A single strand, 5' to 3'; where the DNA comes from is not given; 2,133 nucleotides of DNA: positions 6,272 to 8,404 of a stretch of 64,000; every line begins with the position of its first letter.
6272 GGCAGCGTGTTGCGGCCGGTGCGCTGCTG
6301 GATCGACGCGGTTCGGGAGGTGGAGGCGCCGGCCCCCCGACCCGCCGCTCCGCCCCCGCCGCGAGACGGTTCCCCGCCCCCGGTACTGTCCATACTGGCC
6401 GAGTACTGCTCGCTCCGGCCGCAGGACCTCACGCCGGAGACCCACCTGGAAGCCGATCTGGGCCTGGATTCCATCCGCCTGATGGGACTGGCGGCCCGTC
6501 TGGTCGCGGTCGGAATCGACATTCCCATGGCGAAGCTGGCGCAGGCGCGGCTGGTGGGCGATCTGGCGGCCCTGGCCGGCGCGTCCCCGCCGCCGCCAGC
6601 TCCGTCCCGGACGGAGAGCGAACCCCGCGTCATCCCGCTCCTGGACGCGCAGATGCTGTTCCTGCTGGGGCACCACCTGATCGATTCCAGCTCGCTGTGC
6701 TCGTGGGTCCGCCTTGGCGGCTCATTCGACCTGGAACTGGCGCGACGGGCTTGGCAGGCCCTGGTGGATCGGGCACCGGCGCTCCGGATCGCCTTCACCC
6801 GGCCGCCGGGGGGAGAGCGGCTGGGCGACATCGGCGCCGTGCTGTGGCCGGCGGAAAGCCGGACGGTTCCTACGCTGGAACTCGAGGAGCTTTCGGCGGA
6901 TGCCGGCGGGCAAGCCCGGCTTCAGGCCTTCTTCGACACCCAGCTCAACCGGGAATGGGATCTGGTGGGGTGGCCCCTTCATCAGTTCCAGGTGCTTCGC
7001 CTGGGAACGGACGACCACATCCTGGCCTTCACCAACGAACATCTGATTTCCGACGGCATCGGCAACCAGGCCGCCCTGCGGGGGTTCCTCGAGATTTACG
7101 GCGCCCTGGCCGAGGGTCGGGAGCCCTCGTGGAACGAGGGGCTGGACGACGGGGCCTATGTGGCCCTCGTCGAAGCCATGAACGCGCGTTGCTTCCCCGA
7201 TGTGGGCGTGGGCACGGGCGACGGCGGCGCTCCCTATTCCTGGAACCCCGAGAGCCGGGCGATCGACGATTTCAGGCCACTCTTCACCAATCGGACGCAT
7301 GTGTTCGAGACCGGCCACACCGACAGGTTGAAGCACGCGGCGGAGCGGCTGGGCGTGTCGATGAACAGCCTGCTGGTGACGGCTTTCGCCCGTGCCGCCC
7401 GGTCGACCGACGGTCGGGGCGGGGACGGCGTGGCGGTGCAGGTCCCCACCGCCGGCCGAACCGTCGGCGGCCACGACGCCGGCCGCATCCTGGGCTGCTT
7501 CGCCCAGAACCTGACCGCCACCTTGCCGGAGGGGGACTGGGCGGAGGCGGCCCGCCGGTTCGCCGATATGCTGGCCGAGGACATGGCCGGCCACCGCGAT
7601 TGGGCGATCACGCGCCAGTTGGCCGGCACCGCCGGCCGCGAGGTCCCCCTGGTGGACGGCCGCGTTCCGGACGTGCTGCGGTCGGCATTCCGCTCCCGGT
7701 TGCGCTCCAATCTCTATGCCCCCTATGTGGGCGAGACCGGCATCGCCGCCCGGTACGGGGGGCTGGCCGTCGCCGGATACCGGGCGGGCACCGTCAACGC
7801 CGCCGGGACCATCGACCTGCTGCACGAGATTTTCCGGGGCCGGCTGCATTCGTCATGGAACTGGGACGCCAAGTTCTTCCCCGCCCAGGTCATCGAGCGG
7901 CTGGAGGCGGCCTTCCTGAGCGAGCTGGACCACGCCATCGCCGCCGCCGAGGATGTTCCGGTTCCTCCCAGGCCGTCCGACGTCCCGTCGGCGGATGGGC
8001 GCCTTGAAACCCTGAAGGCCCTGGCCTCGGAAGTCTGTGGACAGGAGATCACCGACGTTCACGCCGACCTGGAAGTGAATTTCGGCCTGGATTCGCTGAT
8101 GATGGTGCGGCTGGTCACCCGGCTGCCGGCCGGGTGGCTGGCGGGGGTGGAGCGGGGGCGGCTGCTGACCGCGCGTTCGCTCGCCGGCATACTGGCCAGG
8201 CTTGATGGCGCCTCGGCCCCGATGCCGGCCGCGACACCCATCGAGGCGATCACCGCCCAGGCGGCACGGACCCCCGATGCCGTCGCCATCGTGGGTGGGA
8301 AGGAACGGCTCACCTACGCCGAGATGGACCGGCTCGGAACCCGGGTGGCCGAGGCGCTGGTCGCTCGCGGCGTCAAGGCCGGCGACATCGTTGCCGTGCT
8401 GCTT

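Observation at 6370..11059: Non-canonical terminal NRPS arrangement: ACP-C-T-A-C, modified C-domain active sites and no thioesterase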

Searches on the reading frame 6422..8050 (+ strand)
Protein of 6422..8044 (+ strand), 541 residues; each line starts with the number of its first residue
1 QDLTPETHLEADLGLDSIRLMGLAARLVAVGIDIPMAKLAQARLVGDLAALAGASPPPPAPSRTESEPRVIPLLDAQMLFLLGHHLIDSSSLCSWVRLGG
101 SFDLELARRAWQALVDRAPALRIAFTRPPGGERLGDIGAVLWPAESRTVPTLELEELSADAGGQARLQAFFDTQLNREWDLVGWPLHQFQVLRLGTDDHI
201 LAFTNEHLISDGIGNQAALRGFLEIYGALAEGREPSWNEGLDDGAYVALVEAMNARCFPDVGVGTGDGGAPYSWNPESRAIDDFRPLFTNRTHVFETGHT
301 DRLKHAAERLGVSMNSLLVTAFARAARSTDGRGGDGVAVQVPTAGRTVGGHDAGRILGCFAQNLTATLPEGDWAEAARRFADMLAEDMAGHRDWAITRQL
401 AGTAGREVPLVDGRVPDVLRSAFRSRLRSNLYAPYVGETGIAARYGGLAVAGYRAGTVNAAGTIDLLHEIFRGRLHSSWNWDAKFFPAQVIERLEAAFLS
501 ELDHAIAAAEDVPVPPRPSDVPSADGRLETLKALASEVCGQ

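Call 6: search_protein_families(library=pfam, proteins=[window:6422-8044:+], max_evalue=1)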
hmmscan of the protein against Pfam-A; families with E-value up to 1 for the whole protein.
window:6422-8044:+ (541 aa): 3 families
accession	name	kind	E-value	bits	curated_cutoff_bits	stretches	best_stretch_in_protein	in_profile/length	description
PF00668.25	Condensation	-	4.6e-18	65.6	30.6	2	70-236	4-168/456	Condensation domain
PF00550.31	PP-binding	-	6.1e-07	30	20.8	1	2-51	17-66/67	Phosphopantetheine attachment site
PF16911.10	PapA_C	-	0.0014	18.5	30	1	293-340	10-57/203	Phthiocerol/phthiodiolone dimycocerosyl transferase C-terminus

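Call 24: search_solved_structures(query=window:6590-8050:+, max_evalue=1)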
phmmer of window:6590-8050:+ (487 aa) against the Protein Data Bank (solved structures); distinct sequences matched with E-value up to 1: 17.
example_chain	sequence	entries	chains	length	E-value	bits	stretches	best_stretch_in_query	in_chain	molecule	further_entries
9up2_A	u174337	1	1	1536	2.4e-15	59.6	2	40-309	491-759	PvdL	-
9lcp_A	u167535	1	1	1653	3e-15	59.2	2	40-308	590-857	PvdL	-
9lco_A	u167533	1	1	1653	3e-15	59.2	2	40-308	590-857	PvdL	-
9lcq_A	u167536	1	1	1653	4.6e-15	58.6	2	40-308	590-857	PvdL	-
9rde_A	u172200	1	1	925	0.00014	24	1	45-330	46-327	Bacitracin synthase 3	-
9uay_A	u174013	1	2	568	0.00064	21.9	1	40-310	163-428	CmnI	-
7c1h_A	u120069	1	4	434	0.0013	20.8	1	41-189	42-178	Non-ribosomal peptide synthetase modules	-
7c1k_A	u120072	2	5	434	0.0025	19.9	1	41-189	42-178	Non-ribosomal peptide synthetase modules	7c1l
5t3e_A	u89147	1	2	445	0.0032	19.6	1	17-160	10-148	Bacillamide synthetase heterocyclization domain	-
6oyf_A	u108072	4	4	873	0.012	17.7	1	41-174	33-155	Txo1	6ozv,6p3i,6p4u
7ly7_A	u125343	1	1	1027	0.024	16.7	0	17-159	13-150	BmdB, Bacillamide NRPS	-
7ly4_E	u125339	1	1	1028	0.024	16.7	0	17-159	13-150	BmdB, bacillamide NRPS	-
7c1p_A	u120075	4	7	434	0.024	16.7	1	41-189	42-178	Non-ribosomal peptide synthetase modules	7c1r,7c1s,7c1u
6ta8_A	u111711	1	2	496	0.047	15.7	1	45-176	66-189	Tyrocidine synthase 2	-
1l5a_A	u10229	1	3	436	0.08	15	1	83-180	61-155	amide synthase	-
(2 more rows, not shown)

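Call 44: search_solved_structures(query=A2, max_evalue=0.001, show_alignments=1)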
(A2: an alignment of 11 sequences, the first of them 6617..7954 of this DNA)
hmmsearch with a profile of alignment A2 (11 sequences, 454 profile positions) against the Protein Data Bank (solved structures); distinct sequences matched with E-value up to 0.001: 55.
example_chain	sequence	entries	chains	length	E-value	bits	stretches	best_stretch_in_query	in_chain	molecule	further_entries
9up2_A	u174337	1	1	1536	1.2e-50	176.1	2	30-316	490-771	PvdL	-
9lcq_A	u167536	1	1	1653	1.3e-50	176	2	30-316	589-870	PvdL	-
9lcp_A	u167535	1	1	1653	1.7e-50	175.6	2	30-316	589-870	PvdL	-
9lco_A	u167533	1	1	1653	1.7e-50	175.6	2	30-316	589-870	PvdL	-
9rde_A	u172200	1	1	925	1e-41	146.7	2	37-328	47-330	Bacitracin synthase 3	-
8hlk_A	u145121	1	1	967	1.4e-25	93.4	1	29-327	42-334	Microcystin synthetase B (Fragment)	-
5t3e_A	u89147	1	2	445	3.4e-25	92.2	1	10-327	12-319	Bacillamide synthetase heterocyclization domain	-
7ly7_A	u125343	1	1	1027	6.2e-24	88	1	10-327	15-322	BmdB, Bacillamide NRPS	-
7ly4_E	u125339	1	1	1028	6.3e-24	88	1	10-327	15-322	BmdB, bacillamide NRPS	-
9bfd_B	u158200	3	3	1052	1.3e-21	80.4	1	29-326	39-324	Tyrocidine synthase 2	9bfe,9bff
9uay_A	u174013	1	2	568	1.7e-21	80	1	32-203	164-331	CmnI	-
7r9x_A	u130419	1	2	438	3.9e-20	75.5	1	33-307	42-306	AmbE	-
8jbr_A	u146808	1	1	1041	7.2e-19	71.3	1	32-321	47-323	McyA protein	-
6ta8_A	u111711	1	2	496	8.6e-18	67.8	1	37-321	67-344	Tyrocidine synthase 2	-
2jgp_A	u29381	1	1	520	4.3e-17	65.5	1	27-330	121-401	TYROCIDINE SYNTHETASE 3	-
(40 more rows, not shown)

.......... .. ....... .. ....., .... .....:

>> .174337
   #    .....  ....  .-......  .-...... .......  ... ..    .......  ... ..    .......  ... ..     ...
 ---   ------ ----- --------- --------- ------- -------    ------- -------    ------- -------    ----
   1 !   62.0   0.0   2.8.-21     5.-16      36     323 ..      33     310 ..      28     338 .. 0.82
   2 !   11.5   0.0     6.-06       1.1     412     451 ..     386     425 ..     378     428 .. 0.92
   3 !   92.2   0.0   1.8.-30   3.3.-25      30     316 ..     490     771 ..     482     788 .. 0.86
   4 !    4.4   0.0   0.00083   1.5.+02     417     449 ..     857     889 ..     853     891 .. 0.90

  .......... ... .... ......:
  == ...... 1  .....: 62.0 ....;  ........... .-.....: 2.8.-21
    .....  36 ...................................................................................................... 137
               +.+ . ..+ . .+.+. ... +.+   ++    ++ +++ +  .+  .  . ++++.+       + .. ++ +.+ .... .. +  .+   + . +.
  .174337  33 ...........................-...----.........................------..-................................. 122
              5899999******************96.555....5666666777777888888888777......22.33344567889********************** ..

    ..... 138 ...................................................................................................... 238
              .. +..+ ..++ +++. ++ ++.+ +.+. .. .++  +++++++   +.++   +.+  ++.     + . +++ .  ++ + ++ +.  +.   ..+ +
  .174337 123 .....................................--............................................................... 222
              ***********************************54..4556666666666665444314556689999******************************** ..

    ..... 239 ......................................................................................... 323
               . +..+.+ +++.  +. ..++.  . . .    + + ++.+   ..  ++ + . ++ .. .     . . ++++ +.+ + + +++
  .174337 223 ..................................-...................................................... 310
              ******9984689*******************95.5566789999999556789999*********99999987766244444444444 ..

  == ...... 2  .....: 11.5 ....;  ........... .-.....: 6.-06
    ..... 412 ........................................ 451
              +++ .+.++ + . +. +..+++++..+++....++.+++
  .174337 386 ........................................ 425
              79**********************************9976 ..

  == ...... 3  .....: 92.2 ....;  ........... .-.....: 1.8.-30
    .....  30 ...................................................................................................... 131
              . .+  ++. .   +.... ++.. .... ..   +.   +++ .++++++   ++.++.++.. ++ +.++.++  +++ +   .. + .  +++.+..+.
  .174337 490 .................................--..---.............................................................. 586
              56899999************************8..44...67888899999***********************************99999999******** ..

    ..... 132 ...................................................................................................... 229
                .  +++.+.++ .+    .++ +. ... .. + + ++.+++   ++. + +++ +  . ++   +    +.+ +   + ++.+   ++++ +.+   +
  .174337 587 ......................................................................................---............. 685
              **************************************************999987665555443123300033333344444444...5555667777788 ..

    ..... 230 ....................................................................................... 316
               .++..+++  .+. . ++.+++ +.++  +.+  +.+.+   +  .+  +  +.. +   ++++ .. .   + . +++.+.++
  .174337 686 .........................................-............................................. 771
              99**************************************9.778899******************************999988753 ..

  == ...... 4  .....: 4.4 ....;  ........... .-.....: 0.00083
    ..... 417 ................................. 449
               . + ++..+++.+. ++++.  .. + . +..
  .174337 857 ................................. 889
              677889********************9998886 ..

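Call 65: search_protein_families(library=ncbifam, proteins=[window:6617-7954:+], max_evalue=0.001)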
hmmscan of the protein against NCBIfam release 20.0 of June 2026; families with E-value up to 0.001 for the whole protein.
window:6617-7954:+ (446 aa): 1 family
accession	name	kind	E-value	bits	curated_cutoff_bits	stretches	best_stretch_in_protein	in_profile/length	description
NF004282.0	PRK05691.1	subfamily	3.7e-11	39.8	4090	1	33-313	3288-3569/4334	non-ribosomal peptide synthase/polyketide synthase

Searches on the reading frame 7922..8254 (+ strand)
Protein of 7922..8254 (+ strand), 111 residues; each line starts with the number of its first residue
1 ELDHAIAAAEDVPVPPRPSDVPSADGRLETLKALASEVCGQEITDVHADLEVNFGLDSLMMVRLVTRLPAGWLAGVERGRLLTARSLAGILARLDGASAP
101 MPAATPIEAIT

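Call 6: search_protein_families(library=pfam, proteins=[window:7922-8254:+], max_evalue=1)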
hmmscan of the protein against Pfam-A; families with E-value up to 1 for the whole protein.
window:7922-8254:+ (111 aa): 1 family
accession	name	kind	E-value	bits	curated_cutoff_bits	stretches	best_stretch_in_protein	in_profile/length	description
PF00550.31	PP-binding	-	4.3e-06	27.3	20.8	1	29-68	1-41/67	Phosphopantetheine attachment site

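Call 65: search_protein_families(library=ncbifam, proteins=[window:7955-8254:+], max_evalue=0.001)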
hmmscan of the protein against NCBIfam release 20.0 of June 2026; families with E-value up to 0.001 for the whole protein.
window:7955-8254:+ (100 aa): 0 families

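Call 83: predict_structure(alignment_id=A3)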
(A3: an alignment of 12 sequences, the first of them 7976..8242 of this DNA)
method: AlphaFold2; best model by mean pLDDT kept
length: 89 residues; sequences in the alignment: 12
mean_pLDDT: 85.3   pTM: 0.73
mean pLDDT of the five models: 85.3, 84.3, 83.5, 82.4, 82.0
residues with pLDDT >= 90: 60; 70-90: 14; 50-70: 10; < 50: 5
segments of 3 or more residues with pLDDT < 50: none
pLDDT, mean of each block of 10 residues (from residue 1): 71 95 94 94 95 89 93 83 51
secondary structure, 60 per line:
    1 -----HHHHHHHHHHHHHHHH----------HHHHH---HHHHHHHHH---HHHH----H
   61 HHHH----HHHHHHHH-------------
elements in order: H6-21 H32-36 H40-48 H52-55 H60-64 H69-76

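Call 85: fold_search(model_id=the predicted structure, library=pdb)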
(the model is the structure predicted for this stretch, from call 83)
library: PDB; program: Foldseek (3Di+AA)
matches with E <= 10: 230; with E <= 0.001: 0
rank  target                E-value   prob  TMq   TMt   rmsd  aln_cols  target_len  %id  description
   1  3tej_B                2.8e-02  1.00  0.66  0.23   6.0        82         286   23  Crystal structure of a domain fragment involved in peptide natural product biosynthesis (released 2012-01-18)
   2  6sm4_A                3.0e-02  1.00  0.65  0.72   2.5        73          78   14  AntF (apo): type II PKS acyl-carrier protein (released 2020-05-27)
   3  8w2d_A                3.0e-02  1.00  0.62  0.19   3.5        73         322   18  holo-PCP-Thioesterase di-domain structure from the sulfazecin biosynthetic nonribosomal peptide synthetase, SulM (released 2024-08-07)
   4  4neo                  4.3e-02  1.00  0.68  0.73   2.1        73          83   19  Structure of BlmI, a type-II acyl-carrier-protein from Streptomyces verticillus involved in bleomycin biosynthesis (released 2014-01-29)
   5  4pxh_D                4.3e-02  1.00  0.61  0.72   2.3        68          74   24  Structure of P450sky (CYP163B3), a cytochrome P450 from skyllamycin biosynthesis in complex with a peptidyl carrier pr (released 2014-07-23)
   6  3ejb_A                4.3e-02  1.00  0.65  0.72   3.6        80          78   19  Crystal Structure of P450BioI in complex with tetradecanoic acid ligated Acyl Carrier Protein (released 2008-10-07)
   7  6sm6_B                6.2e-02  1.00  0.65  0.73   2.3        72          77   11  AntF (holo): type II PKS acyl-carrier protein (released 2020-05-27)
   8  6smd_A                6.6e-02  1.00  0.66  0.74   2.4        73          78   11  PlMCAT:AntF (holo): type II PKS acyl-carrier protein in complex with its malonyl-transacylase (released 2020-05-27)
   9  2mf4_MODEL_1_A        6.6e-02  1.00  0.67  0.70   3.8        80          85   19  1H, 13C, 15N chemical shift assignments of Streptomyces virginiae VirA acp5a (released 2014-06-04)
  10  8ahq_C                6.6e-02  0.99  0.60  0.68   4.1        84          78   23  VirD/holo-ACP5b of Streptomyces virginiae complex (released 2023-03-15)
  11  4pwv_B                7.1e-02  1.00  0.64  0.74   2.3        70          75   24  Structure of P450sky (CYP163B3), a cytochrome P450 from skyllamycin biosynthesis in complex with a peptidyl carrier pr (released 2014-07-23)
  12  6sm4_B                7.1e-02  1.00  0.64  0.73   2.5        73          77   14  AntF (apo): type II PKS acyl-carrier protein (released 2020-05-27)
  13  8pk8_C                7.5e-02  1.00  0.63  0.74   2.5        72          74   22  Structure of the human mitochondrial iron-sulfur cluster biosynthesis complex during persulfide transfer (persulfide o (released 2024-05-01)
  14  7r49_E                7.5e-02  0.99  0.57  0.61   4.1        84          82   17  Crystal structure of the L. plantarum acyl carrier protein synthase (AcpS)in complex with D-alanyl carrier protein (Dl (released 2022-08-03)
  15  5lnk_j                8.0e-02  0.99  0.62  0.64   2.7        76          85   12  Entire ovine respiratory complex I (released 2016-11-23)
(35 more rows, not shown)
